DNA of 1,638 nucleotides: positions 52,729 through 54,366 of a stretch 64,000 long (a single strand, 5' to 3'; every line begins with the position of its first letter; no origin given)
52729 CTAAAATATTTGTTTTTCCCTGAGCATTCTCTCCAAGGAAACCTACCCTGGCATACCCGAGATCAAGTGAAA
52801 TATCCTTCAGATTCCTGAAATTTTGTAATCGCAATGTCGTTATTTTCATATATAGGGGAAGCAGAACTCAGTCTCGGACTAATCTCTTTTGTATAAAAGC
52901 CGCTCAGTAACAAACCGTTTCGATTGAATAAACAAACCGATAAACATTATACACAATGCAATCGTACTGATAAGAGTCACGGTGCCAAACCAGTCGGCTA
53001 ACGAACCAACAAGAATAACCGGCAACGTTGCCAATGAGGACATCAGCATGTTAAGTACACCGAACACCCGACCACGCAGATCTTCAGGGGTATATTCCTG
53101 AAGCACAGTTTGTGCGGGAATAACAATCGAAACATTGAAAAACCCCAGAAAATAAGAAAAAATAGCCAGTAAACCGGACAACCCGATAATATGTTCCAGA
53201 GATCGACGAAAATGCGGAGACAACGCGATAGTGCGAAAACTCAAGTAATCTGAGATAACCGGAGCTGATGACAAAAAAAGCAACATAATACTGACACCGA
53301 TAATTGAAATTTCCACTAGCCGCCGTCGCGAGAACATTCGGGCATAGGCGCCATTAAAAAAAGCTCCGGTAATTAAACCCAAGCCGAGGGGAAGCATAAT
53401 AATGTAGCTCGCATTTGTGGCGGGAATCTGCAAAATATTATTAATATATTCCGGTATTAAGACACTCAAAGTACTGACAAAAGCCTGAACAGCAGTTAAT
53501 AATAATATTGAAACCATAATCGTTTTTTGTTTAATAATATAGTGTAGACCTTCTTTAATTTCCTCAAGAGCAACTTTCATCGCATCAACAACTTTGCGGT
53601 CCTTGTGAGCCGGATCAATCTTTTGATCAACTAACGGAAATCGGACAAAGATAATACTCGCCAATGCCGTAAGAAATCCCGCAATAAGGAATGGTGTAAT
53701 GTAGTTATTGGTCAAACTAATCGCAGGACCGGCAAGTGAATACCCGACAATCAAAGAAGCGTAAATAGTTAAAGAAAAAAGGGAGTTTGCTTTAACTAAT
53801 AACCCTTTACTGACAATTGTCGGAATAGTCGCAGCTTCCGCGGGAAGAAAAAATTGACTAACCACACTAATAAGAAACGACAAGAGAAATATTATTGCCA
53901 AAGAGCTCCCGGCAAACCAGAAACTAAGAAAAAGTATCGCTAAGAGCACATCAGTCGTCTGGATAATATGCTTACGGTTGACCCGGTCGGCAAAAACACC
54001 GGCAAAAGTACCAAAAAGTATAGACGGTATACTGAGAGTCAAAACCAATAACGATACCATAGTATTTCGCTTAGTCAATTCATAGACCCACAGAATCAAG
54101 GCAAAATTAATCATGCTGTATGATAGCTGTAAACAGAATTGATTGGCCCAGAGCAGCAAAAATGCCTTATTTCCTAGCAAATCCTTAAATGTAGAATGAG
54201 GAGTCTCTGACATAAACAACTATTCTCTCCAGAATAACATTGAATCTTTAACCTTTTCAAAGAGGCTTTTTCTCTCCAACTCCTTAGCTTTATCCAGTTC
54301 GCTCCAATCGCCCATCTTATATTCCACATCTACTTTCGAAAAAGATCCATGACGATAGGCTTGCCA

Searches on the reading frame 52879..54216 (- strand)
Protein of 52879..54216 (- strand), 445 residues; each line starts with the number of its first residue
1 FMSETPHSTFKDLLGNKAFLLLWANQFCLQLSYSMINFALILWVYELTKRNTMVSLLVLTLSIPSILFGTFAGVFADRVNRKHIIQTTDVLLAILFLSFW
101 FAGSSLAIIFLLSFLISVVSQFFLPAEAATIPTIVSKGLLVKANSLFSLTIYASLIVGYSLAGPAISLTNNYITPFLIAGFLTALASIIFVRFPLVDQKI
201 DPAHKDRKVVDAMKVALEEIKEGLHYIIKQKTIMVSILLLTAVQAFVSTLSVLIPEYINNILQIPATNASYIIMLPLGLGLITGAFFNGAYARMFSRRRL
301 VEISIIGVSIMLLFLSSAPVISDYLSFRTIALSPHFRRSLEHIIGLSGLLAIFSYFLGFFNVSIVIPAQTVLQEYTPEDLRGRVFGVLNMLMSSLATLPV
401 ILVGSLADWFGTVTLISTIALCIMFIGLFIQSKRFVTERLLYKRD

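Call 77: search_protein_families(library=pfam, proteins=[window:52879-54216:-], max_evalue=0.00001)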
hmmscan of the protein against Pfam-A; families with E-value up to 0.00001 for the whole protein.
window:52879-54216:- (445 aa): 2 families
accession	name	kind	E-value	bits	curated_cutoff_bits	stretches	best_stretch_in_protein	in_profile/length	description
PF07690.21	MFS_1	-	2.2e-32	112.8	33.4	1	22-394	1-341/347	Major Facilitator Superfamily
PF05977.19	MFS_3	-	2.6e-11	43.1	27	1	14-319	7-305/524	Transmembrane secretion effector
